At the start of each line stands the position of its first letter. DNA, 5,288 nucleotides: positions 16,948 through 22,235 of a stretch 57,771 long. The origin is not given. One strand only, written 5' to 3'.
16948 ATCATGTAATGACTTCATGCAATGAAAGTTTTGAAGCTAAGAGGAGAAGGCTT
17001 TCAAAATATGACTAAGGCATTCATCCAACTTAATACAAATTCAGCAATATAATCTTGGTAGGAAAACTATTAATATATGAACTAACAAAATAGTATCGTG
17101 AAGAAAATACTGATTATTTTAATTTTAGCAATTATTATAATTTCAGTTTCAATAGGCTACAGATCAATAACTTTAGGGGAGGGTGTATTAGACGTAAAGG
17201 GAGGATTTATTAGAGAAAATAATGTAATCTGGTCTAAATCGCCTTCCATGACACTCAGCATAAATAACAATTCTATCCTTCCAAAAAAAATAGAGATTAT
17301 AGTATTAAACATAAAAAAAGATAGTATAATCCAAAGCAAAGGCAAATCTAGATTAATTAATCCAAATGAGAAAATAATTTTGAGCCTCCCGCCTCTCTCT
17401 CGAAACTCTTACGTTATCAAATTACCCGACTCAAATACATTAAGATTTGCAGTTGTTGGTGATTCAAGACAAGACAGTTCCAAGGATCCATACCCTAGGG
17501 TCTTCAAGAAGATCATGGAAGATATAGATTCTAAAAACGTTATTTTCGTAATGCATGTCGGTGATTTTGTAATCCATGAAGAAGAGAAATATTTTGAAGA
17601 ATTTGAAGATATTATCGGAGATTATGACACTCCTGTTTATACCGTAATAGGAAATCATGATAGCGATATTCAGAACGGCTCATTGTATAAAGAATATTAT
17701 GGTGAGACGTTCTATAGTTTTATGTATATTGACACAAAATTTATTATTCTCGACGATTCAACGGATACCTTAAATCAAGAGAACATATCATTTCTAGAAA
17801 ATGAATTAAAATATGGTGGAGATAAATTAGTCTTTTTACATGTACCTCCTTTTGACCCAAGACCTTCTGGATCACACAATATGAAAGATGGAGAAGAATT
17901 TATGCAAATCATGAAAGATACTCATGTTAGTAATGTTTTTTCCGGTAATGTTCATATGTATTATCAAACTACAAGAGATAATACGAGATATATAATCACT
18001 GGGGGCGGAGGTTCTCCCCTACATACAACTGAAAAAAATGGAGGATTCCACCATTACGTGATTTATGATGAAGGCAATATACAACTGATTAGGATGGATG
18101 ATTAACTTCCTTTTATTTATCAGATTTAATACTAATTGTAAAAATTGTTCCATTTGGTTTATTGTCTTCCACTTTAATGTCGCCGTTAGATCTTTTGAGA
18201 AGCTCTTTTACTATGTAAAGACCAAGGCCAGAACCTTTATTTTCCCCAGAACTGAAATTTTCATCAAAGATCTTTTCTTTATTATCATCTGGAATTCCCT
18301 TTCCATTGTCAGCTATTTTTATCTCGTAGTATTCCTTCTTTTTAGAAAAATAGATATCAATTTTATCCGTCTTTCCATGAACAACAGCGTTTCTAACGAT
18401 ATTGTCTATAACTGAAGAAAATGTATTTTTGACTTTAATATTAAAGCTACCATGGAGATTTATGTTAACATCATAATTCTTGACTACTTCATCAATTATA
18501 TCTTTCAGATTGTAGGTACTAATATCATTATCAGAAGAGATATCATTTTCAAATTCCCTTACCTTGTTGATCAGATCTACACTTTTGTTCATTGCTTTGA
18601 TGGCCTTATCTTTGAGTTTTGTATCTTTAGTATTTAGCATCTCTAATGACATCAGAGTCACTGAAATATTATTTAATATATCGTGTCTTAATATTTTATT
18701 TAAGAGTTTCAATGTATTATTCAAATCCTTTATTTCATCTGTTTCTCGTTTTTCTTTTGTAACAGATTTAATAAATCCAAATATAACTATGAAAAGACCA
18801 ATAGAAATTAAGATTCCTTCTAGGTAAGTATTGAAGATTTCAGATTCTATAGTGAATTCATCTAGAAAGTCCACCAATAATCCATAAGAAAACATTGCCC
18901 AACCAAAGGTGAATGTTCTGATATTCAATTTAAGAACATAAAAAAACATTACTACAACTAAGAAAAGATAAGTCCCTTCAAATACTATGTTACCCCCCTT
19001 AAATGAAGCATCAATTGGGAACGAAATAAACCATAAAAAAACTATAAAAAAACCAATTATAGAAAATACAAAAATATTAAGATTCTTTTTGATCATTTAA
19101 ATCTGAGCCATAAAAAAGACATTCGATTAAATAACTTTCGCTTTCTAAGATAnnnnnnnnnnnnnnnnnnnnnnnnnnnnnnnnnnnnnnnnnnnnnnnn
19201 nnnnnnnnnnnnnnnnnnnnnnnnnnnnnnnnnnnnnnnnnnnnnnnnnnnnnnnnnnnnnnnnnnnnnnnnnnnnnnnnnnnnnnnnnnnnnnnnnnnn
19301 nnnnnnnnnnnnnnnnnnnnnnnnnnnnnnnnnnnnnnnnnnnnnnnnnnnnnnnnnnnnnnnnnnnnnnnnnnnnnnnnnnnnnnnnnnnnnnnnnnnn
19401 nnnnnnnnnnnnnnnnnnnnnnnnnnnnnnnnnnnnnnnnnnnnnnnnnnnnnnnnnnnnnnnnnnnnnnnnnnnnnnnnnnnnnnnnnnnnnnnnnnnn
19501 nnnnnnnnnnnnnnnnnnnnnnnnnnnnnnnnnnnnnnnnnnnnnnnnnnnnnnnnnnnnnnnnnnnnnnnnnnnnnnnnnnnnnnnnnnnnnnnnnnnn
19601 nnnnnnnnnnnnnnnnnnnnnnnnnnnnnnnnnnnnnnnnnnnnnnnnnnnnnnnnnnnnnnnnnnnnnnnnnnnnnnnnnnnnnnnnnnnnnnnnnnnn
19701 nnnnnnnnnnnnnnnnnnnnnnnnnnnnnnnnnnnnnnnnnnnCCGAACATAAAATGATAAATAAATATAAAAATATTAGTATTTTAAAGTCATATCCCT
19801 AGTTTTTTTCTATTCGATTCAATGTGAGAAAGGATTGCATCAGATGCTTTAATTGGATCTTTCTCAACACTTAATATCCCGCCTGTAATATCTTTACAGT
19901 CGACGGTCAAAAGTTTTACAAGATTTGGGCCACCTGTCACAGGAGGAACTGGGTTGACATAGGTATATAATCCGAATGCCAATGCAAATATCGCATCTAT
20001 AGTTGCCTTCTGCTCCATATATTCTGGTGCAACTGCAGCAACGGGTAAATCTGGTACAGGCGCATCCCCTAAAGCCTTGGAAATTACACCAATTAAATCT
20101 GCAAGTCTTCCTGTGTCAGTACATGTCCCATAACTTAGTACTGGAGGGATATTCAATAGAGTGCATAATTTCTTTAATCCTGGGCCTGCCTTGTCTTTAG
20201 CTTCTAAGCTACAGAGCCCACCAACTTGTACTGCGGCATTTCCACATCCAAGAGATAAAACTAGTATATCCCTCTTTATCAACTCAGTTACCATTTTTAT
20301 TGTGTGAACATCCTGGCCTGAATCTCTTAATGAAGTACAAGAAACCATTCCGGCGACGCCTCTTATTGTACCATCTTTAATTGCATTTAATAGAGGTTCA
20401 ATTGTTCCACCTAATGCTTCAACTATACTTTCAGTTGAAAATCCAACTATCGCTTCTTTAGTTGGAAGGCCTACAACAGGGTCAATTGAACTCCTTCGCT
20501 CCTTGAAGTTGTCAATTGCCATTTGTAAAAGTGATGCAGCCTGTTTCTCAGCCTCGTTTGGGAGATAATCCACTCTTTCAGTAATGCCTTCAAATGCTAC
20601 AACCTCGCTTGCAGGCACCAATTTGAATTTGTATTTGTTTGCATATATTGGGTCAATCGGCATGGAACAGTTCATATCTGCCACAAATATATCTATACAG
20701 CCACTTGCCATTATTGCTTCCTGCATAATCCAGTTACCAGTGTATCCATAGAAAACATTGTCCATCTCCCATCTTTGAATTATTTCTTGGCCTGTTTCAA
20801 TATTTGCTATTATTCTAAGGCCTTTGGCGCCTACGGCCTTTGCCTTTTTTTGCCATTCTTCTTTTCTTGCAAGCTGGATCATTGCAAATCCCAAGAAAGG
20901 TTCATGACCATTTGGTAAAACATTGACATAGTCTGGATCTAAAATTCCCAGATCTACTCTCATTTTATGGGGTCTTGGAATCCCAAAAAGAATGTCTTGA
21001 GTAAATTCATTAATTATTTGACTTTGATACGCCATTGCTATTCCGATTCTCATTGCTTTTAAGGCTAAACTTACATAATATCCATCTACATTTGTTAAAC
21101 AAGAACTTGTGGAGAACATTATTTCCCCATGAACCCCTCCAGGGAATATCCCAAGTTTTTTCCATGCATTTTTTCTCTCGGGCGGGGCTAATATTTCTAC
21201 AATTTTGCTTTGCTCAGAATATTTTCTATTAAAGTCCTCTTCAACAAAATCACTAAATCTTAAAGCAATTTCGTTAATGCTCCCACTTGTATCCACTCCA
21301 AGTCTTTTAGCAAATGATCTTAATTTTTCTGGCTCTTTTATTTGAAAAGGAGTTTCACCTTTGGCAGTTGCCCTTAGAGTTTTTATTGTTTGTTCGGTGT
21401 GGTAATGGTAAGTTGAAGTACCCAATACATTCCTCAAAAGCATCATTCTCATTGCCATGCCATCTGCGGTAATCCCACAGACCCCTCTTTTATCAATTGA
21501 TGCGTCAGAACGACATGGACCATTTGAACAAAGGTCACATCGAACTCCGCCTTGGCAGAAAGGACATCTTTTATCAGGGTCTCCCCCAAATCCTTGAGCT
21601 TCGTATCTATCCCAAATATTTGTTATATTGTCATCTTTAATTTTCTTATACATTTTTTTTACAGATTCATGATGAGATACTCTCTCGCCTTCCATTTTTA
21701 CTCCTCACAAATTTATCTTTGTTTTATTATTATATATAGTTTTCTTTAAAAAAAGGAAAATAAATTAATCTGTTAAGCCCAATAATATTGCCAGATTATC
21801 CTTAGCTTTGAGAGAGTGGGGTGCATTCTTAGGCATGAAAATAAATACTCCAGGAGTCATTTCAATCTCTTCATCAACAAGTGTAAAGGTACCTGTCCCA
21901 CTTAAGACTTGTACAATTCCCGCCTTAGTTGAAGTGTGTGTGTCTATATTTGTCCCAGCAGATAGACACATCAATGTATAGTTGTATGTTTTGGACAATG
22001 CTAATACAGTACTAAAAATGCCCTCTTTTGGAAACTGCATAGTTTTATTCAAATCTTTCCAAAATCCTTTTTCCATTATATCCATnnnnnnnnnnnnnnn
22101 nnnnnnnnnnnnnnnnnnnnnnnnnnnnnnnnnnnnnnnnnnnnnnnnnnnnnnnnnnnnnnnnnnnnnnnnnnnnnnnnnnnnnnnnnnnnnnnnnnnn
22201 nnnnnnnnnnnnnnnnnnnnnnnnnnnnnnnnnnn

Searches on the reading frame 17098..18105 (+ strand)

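Call 48: search_protein_families(library=pfam, proteins=[window:17098-18105:+], max_evalue=0.0001)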
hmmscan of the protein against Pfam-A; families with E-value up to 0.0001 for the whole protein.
window:17098-18105:+ (335 aa): 2 families
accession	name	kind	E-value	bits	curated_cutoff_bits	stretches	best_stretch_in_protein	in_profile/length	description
PF00149.33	Metallophos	-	2.1e-10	41.8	21.5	1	115-287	1-190/191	Calcineurin-like phosphoesterase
PF12850.12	Metallophos_2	-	1.1e-08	35.7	27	1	136-312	16-143/154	Calcineurin-like phosphoesterase superfamily domain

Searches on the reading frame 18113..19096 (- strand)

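Call 48: search_protein_families(library=pfam, proteins=[window:18113-19096:-], max_evalue=0.0001)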
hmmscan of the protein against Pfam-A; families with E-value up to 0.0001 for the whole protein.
window:18113-19096:- (327 aa): 2 families
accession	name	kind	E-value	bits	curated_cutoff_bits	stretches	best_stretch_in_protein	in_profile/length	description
PF02518.31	HATPase_c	-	8.5e-23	81.4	26.4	1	226-325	6-109/111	Histidine kinase-, DNA gyrase B-, and HSP90-like ATPase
PF13581.12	HATPase_c_2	-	3.3e-07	30.8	27.4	1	232-303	42-112/127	Histidine kinase-like ATPase domain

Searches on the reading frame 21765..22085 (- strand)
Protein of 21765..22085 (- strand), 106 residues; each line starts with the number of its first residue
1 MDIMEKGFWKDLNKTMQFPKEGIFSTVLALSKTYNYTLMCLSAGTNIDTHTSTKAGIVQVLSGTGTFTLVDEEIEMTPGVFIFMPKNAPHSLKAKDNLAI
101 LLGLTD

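Call 48: search_protein_families(library=pfam, proteins=[window:21765-22085:-], max_evalue=0.0001)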
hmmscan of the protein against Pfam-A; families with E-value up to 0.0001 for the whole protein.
window:21765-22085:- (106 aa): 2 families
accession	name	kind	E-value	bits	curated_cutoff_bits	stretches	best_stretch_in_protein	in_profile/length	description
PF07883.17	Cupin_2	-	1.3e-08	34.9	27.2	1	38-96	2-60/70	Cupin domain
PF02311.25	AraC_binding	-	5.4e-06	26.6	21.1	1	48-97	17-66/135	AraC-like ligand binding domain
